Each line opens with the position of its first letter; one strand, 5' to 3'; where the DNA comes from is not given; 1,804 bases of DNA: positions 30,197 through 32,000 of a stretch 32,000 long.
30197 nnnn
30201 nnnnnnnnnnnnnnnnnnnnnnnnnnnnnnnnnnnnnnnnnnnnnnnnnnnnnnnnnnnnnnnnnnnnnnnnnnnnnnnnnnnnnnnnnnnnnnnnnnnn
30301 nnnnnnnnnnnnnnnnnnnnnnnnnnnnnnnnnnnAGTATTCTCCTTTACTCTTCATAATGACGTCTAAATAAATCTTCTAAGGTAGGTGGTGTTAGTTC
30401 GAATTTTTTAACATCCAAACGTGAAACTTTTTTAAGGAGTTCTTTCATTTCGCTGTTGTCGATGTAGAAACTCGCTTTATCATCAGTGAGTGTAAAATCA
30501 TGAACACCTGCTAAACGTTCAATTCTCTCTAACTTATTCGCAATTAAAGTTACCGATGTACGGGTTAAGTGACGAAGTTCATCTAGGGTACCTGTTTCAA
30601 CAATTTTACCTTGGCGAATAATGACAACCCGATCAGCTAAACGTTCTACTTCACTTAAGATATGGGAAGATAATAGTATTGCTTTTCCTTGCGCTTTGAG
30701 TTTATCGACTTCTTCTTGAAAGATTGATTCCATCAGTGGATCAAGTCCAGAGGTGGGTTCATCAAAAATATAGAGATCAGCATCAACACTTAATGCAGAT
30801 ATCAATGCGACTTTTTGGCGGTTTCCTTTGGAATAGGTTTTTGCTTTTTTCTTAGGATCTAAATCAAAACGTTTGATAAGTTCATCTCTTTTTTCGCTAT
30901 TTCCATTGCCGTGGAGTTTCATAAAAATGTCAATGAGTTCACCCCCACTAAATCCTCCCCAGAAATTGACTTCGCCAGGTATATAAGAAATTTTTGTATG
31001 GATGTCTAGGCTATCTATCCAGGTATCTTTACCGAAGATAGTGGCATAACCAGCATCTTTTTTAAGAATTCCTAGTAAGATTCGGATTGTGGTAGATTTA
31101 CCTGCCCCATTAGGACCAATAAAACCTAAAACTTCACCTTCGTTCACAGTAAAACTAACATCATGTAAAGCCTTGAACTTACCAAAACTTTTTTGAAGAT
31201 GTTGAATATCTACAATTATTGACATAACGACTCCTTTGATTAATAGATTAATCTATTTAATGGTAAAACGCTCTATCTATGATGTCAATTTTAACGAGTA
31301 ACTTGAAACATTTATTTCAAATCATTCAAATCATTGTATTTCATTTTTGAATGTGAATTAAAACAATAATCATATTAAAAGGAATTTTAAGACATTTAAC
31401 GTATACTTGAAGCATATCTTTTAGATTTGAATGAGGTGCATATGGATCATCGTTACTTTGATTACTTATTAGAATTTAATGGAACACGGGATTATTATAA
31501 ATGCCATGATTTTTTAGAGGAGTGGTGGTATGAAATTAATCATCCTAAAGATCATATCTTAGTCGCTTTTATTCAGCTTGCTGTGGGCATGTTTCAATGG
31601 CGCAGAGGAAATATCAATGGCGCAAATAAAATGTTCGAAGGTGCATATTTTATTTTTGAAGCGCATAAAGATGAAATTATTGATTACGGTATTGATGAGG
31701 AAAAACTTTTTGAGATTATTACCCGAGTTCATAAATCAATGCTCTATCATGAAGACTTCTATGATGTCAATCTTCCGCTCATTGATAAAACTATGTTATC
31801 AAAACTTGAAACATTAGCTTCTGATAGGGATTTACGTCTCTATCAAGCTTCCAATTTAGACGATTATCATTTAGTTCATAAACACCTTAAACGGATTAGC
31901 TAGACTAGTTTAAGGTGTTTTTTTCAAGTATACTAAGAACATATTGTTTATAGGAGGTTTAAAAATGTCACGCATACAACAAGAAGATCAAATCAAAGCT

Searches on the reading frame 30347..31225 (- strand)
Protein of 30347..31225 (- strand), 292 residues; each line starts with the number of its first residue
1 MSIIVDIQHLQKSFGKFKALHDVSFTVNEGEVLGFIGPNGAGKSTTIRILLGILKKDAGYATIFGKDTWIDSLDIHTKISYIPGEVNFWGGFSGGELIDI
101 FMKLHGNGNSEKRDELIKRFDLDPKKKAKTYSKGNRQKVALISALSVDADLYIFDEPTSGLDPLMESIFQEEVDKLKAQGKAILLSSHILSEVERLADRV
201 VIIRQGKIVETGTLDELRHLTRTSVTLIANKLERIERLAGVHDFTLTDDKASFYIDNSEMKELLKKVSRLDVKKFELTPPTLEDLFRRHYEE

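Call 31: search_protein_families(library=pfam, proteins=[window:30347-31225:-], max_evalue=0.001)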
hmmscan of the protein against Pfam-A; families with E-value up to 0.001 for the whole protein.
window:30347-31225:- (292 aa): 3 families
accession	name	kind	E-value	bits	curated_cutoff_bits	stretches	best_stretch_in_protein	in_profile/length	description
PF00005.33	ABC_tran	-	8e-26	91.7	25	1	20-159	1-137/137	ABC transporter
PF13304.12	AAA_21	-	5.3e-13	50.1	27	1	131-191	238-301/304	AAA domain, putative AbiEii toxin, Type IV TA system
PF13732.12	DrrA1-3_C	-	2.9e-11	44.4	27.4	1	212-289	1-80/81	ATP-binding protein DrrA1-3-like, C-terminal domain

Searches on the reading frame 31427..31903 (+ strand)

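Call 31: search_protein_families(library=pfam, proteins=[window:31427-31903:+], max_evalue=0.001)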
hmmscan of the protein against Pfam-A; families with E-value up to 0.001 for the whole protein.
window:31427-31903:+ (158 aa): 1 family
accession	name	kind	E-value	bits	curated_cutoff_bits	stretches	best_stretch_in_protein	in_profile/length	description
PF03745.19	DUF309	-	1.4e-16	60.3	27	1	12-69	3-59/59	Domain of unknown function (DUF309)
